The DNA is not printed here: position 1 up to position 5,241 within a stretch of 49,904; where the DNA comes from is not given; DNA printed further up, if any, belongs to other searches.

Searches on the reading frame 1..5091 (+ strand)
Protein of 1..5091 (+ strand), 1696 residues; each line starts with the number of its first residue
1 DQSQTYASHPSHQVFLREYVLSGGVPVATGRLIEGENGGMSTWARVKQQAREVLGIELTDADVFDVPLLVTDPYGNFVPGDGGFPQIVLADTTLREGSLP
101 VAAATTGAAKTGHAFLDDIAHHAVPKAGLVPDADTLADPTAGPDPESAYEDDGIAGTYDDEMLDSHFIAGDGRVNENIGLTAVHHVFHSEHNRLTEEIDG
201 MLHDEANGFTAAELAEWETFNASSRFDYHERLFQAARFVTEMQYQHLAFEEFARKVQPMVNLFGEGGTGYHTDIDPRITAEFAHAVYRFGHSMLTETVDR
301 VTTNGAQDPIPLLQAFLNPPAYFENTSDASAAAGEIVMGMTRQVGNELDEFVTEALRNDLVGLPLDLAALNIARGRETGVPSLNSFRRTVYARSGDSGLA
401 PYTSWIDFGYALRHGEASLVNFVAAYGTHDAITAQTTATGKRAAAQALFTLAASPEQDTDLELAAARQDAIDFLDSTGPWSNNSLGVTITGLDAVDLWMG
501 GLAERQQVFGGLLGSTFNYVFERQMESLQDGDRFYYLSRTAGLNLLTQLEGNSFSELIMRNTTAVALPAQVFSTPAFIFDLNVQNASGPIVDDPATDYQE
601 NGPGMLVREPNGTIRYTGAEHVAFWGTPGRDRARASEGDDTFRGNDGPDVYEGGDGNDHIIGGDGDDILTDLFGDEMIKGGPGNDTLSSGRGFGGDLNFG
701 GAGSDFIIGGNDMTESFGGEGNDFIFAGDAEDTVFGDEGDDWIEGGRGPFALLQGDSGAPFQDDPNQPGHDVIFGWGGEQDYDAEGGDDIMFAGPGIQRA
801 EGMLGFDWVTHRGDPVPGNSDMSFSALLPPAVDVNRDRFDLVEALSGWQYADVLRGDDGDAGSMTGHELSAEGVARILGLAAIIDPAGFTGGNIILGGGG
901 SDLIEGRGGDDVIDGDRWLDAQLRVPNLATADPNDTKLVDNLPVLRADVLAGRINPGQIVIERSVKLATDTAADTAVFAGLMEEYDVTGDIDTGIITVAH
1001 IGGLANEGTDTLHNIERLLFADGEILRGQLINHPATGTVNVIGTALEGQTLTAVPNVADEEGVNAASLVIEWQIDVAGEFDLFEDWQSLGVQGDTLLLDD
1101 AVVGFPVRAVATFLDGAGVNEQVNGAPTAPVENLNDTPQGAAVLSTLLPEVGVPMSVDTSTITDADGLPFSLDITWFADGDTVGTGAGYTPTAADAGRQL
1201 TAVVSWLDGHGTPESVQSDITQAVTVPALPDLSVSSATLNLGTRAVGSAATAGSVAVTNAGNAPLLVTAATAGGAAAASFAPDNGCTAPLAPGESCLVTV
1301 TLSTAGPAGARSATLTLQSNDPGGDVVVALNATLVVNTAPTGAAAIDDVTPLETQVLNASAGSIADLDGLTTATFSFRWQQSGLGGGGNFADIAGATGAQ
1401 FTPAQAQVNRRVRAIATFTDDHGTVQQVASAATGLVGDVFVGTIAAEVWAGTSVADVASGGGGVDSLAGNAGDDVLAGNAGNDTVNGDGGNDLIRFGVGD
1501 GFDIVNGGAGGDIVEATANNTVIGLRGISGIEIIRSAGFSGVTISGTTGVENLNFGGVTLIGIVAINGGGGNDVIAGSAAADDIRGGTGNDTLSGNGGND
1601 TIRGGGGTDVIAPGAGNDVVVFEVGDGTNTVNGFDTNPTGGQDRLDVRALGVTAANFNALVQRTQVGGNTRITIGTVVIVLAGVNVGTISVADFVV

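Call 11: search_protein_families(library=pfam, proteins=[window:1-5091:+], max_evalue=0.001)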
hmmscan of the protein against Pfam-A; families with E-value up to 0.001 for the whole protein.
window:1-5091:+ (1696 aa): 4 families
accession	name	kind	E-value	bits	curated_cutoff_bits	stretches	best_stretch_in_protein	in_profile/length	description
PF03098.20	An_peroxidase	-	5e-54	184.2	25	2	165-431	208-448/530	Animal haem peroxidase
PF00353.25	HemolysinCabind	-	1.9e-31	108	23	6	1586-1620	2-36/36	RTX calcium-binding nonapeptide repeat (4 copies)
PF22544.2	HYDIN_VesB_CFA65-like_Ig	-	1.1e-06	29.2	25.5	1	1230-1330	1-97/100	HYDIN/CFA65/VesB-like, Ig-like domain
PF15780.11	ASH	-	5.1e-05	23.8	27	0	1230-1322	6-93/98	Abnormal spindle-like microcephaly-assoc'd, ASPM-SPD-2-Hydin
